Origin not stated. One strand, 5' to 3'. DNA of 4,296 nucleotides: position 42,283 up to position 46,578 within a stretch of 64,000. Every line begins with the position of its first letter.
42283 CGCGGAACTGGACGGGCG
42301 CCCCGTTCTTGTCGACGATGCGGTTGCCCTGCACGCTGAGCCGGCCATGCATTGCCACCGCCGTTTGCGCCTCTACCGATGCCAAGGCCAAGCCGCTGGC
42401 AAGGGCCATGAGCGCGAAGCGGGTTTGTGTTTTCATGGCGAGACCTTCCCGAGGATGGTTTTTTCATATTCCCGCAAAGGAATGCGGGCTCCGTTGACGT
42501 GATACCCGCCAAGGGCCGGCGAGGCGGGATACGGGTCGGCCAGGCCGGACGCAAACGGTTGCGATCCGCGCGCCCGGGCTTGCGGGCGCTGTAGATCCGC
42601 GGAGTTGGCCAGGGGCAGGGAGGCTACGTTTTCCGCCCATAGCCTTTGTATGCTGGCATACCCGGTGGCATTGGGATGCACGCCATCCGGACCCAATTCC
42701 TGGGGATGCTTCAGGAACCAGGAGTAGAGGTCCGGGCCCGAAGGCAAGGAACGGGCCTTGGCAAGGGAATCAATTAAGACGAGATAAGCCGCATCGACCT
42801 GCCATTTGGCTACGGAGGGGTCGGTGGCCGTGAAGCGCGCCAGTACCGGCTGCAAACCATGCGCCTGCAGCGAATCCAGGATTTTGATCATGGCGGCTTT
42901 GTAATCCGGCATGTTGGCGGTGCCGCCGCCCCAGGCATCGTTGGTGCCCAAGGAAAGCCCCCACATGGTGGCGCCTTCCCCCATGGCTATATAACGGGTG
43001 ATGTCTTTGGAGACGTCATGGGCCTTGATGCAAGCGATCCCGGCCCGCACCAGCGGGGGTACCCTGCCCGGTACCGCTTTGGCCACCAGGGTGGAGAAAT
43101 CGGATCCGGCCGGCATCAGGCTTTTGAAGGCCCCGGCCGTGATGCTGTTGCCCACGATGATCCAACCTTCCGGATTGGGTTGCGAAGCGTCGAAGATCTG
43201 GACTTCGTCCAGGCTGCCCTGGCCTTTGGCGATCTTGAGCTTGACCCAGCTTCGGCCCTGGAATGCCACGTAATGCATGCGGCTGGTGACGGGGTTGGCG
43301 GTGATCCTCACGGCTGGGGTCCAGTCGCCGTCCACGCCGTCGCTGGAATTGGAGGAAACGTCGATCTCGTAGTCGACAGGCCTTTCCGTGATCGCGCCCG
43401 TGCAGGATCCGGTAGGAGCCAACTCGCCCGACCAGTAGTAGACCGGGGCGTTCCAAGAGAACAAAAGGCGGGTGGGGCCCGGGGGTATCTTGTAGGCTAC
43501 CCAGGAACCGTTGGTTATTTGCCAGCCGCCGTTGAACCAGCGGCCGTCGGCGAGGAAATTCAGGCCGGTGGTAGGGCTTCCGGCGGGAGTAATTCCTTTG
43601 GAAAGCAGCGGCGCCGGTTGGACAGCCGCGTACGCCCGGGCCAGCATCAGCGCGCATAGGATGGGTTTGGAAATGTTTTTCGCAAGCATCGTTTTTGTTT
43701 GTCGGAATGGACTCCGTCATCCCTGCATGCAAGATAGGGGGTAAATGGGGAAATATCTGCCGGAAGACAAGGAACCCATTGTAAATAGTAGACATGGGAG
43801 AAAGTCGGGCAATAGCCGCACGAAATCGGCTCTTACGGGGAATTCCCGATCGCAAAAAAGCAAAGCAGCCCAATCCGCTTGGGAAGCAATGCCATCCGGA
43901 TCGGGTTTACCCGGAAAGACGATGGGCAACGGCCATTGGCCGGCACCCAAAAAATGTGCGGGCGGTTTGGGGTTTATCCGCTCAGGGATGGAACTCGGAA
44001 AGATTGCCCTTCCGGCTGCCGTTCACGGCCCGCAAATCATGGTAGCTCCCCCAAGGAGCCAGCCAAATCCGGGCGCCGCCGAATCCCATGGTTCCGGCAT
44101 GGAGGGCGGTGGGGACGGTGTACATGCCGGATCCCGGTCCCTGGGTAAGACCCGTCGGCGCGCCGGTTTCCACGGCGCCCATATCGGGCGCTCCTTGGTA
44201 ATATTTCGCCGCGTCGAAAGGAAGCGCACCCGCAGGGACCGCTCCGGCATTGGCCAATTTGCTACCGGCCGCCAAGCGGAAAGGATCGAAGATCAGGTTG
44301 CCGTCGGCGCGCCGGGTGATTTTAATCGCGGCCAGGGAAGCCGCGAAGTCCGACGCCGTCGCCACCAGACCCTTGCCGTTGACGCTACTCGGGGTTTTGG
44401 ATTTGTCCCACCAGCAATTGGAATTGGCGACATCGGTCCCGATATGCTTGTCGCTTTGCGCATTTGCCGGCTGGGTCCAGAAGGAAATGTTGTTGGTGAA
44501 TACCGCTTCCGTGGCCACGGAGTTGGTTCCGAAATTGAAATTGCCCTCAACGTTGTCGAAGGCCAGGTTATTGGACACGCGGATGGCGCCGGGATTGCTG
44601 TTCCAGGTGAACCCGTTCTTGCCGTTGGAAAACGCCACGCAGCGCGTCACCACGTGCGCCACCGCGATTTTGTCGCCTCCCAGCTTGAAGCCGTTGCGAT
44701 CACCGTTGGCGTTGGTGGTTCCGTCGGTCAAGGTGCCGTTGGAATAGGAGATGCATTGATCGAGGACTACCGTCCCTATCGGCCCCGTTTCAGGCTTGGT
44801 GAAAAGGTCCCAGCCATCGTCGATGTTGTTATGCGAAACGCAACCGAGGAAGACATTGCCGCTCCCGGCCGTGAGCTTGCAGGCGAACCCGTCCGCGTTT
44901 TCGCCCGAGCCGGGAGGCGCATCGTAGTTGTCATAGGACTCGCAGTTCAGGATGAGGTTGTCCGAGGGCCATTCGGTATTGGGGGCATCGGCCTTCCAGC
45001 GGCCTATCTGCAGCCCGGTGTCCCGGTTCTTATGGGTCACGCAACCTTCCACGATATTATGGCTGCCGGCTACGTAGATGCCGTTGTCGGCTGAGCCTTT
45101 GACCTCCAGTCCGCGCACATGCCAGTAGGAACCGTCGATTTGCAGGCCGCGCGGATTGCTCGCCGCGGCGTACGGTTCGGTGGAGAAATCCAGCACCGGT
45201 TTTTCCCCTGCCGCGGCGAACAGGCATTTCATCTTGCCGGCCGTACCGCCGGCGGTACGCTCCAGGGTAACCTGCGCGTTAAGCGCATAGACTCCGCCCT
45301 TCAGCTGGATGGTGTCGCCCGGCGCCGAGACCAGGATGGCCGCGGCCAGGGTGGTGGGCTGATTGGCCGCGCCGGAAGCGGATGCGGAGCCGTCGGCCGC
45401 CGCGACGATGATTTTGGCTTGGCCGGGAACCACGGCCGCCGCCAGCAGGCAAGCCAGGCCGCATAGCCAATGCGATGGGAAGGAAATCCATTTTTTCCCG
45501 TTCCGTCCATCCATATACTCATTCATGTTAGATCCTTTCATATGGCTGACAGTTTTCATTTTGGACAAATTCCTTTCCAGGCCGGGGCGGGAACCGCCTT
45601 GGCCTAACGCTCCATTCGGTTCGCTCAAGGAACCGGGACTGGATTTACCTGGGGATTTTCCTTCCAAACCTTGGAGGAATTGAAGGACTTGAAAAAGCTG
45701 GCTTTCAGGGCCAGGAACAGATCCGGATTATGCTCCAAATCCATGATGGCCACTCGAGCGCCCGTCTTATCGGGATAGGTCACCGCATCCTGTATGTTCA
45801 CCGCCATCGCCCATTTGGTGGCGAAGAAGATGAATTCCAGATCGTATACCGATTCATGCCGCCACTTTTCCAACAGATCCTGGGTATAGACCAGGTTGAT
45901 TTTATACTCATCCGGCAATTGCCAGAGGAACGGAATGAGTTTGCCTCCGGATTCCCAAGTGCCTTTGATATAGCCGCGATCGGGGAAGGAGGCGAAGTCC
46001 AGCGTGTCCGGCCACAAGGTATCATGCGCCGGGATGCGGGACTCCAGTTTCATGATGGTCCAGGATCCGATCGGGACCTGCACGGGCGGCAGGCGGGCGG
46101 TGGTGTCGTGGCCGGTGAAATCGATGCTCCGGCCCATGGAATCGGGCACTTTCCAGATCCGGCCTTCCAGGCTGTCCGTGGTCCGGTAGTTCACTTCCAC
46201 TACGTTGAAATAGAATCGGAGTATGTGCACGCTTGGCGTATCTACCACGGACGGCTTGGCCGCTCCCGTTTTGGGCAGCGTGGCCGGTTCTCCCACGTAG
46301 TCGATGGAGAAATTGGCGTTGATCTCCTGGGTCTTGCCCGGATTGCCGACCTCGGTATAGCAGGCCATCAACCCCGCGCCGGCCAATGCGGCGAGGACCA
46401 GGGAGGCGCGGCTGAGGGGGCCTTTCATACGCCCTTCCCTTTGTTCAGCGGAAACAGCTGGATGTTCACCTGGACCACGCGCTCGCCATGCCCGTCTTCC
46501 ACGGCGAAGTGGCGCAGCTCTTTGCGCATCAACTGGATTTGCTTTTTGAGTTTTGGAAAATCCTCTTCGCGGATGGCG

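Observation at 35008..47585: Two TIGR02147-HTH / lipoprotein coupled gene pairs (plus a truncated third copy) bracket a CAZyme island next to tRNA-Pro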

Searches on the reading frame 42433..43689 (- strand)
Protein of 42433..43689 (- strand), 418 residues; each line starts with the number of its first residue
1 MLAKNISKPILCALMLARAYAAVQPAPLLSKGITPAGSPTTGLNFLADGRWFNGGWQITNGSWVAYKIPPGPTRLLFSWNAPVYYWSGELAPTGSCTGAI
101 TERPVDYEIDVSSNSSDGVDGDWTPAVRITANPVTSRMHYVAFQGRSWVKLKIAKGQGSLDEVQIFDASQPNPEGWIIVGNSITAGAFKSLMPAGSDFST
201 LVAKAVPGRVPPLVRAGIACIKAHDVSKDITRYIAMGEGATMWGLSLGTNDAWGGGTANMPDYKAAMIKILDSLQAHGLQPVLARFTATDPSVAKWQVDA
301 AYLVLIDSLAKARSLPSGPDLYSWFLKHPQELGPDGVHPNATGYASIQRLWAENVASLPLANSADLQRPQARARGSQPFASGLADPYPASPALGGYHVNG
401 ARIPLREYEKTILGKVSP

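Call 5: search_protein_families(library=pfam, proteins=[window:42433-43689:-], max_evalue=0.01)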
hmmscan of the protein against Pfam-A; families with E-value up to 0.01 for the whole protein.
window:42433-43689:- (418 aa): 1 family
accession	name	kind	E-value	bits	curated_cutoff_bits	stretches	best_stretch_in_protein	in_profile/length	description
PF13472.12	Lipase_GDSL_2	-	1.2e-07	32.9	32.9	1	179-345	2-177/178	GDSL-like Lipase/Acylhydrolase family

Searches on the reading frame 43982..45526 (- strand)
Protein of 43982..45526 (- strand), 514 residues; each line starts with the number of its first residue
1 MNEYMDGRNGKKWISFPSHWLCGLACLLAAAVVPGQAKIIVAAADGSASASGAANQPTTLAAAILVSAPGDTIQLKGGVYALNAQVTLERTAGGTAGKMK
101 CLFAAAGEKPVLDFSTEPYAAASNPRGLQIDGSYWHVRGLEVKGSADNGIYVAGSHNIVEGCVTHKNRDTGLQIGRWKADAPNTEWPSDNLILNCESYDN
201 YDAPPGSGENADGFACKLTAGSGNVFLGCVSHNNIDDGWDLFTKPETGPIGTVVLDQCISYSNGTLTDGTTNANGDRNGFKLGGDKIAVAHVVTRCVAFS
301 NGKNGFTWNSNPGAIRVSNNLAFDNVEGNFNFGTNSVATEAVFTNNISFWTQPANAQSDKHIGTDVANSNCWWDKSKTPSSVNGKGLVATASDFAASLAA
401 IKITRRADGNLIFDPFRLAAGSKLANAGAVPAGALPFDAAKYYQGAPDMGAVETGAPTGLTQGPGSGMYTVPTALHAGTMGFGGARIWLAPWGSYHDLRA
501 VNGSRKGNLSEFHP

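Call 5: search_protein_families(library=pfam, proteins=[window:43982-45526:-], max_evalue=0.01)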
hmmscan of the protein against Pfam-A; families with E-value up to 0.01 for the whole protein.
window:43982-45526:- (514 aa): 2 families
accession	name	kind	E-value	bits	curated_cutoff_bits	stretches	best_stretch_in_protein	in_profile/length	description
PF22842.2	Pel9A-like_beta_helix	-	3.3e-12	46.5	25.2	1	46-332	17-331/370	Pel9A-like, right handed beta helix region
PF13229.12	Beta_helix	-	1.2e-09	38.5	25.9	1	127-320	2-156/158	Right handed beta helix region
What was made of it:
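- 43982..45526 (-): PL9-like pectate lyase, probably the third gene of the HTH2-LP2 unit. Pfam Pel9A-like (call 5).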

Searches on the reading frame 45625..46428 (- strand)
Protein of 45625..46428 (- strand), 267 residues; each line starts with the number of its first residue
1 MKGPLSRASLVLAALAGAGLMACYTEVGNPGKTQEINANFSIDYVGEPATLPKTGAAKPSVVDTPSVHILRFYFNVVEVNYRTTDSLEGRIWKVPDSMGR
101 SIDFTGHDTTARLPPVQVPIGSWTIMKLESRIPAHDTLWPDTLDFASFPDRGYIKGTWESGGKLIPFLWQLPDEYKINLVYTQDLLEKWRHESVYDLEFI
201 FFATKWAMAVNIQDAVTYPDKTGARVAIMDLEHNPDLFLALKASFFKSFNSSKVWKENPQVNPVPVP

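Call 4: search_protein_families(library=ncbifam, proteins=[window:45625-46428:-], max_evalue=0.01)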
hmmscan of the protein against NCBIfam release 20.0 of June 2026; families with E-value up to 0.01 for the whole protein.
window:45625-46428:- (267 aa): 0 families

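Call 5: search_protein_families(library=pfam, proteins=[window:45625-46428:-], max_evalue=0.01)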
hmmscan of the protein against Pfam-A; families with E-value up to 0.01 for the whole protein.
window:45625-46428:- (267 aa): 0 families

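Call 33: find_homologous_proteins(query=window:45625-46428:-, max_evalue=0.001)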
Query window:45625-46428:- (267 aa): 67 proteins with E <= 0.001 among 1069 candidates.
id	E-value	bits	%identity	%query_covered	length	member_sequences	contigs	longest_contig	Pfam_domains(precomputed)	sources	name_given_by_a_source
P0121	3.2e-181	618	100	100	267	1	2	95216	-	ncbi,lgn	-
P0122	5.8e-123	427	72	97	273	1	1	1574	-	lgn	-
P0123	1.1e-116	407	74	90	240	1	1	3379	-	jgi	jgi:hypothetical protein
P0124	1.4e-108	380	70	88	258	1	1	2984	-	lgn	-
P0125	3.3e-100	353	64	89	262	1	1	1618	-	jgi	jgi:hypothetical protein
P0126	1.8e-99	350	63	94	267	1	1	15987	-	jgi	jgi:hypothetical protein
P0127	3.8e-99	349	63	97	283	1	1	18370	-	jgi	jgi:hypothetical protein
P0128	5.7e-98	345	62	96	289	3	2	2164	-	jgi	-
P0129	3.7e-97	343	76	74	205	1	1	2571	-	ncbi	ncbi:MAG: hypothetical protein ABIQ93_06735, partial [Saprospiraceae bacterium]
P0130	3.5e-96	339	62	95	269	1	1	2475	-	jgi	jgi:hypothetical protein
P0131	2.3e-95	337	62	92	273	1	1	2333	-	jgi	jgi:hypothetical protein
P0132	4.2e-95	336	60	96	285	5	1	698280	-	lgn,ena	-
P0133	4.2e-93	329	64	90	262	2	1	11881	-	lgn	-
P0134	1.1e-92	328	57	95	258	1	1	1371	-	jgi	jgi:hypothetical protein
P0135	6.3e-92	326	60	93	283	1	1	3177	-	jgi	jgi:hypothetical protein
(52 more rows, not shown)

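Call 47: predict_structure(alignment_id=A5)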
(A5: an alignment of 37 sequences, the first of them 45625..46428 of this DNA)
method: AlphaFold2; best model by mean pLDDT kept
length: 267 residues; sequences in the alignment: 37
mean_pLDDT: 88.7   pTM: 0.80
mean pLDDT of the five models: 88.7, 87.9, 86.3, 85.7, 85.0
residues with pLDDT >= 90: 194; 70-90: 30; 50-70: 42; < 50: 1
segments of 3 or more residues with pLDDT < 50: none
pLDDT, mean of each block of 10 residues (from residue 1): 61 68 61 94 78 64 86 96 94 87 95 94 96 92 95 96 96 96 96 96 96 97 98 98 97 92 73
secondary structure, 60 per line:
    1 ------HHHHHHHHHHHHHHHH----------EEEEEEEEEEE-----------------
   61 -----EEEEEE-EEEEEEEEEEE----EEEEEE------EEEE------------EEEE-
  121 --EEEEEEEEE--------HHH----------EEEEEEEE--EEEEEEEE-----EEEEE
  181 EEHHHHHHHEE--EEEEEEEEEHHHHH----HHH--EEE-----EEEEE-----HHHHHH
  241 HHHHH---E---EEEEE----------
elements in order: H7-22 E33-43 E66-71 E73-83 E88-93 E100-103 E116-119 E123-131 E153-160 E163-170 E176-182 H183-189 E194-202 H203-207 E217-219 E225-229 H235-245 E253-257
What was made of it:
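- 45625..46428 (-): LP2: a 267-aa lipoprotein (lipobox LMAC). C-[FY]-T-E-[VI]-G-N-P-G follows the Cys directly. The body is a beta-sandwich with no Pfam family. AF2 pLDDT is 88.7 (call 47).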

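Call 50: fold_search(model_id=the predicted structure, library=pdb)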
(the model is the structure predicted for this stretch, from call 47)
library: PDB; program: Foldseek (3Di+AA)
matches with E <= 10: 693; with E <= 0.001: 6
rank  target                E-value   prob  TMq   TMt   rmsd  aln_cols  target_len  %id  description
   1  7l6g_B                2.5e-04  1.00  0.34  0.31  11.2       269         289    9  MbnP from Methylosinus trichosporium (released 2021-05-26)
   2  7l6g_E                2.5e-04  0.98  0.30  0.27  14.8       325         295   11  MbnP from Methylosinus trichosporium (released 2021-05-26)
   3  7l6g_D                4.8e-04  1.00  0.38  0.36  10.5       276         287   12  MbnP from Methylosinus trichosporium (released 2021-05-26)
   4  7l6g_C                4.8e-04  1.00  0.38  0.36  11.2       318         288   11  MbnP from Methylosinus trichosporium (released 2021-05-26)
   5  7l6g_A                5.6e-04  0.96  0.30  0.28  14.3       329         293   11  MbnP from Methylosinus trichosporium (released 2021-05-26)
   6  7l6g_F                7.9e-04  0.95  0.29  0.27  15.9       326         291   11  MbnP from Methylosinus trichosporium (released 2021-05-26)
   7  6wgg_5                2.5e-02  0.05  0.06  0.04  21.2       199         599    7  Atomic model of pre-insertion mutant OCCM-DNA complex(ORC-Cdc6-Cdt1-Mcm2-7 with Mcm6 WHD truncation) (released 2020-07-15)
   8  9fmn_B                3.0e-02  0.06  0.10  0.05  21.7       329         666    9  Structure of Human PADI6 (released 2024-10-02)
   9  6wgi_5                3.2e-02  0.05  0.07  0.05  21.2       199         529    7  Atomic model of the mutant OCCM (ORC-Cdc6-Cdt1-Mcm2-7 with Mcm6 WHD truncation) loaded on DNA at 10.5 A resolution (released 2020-07-15)
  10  4gpv_A                3.4e-02  0.60  0.20  0.17  11.7       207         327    9  Crystal structure of a putative cell adhesion protein (BACEGG_00536) from Bacteroides eggerthii DSM 20697 at 1.67 A re (released 2012-09-19)
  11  6wgf_5                5.3e-02  0.03  0.07  0.04  21.2       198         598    8  Atomic model of mutant Mcm2-7 hexamer with Mcm6 WHD truncation (released 2020-07-15)
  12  4gpv_B                6.7e-02  0.35  0.19  0.16  11.7       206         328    8  Crystal structure of a putative cell adhesion protein (BACEGG_00536) from Bacteroides eggerthii DSM 20697 at 1.67 A re (released 2012-09-19)
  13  8rig_4                9.4e-02  0.03  0.08  0.05  18.8       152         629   10  Cryo-EM structure of an MCM helicase single hexamer loaded onto dsDNA. (released 2025-01-01)
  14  8w0g_6                1.1e-01  0.04  0.08  0.04  18.7       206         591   10  Cryo-EM structure of a human MCM2-7 dimer (released 2024-10-02)
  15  8x7t_F                1.1e-01  0.03  0.07  0.04  19.4       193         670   10  MCM in the Apo state. (released 2024-01-17)
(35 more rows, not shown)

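Call 79: search_protein_families(library=pfam, proteins=[window:45628-46359:-], max_evalue=10)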
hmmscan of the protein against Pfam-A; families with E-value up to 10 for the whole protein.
window:45628-46359:- (244 aa): 0 families
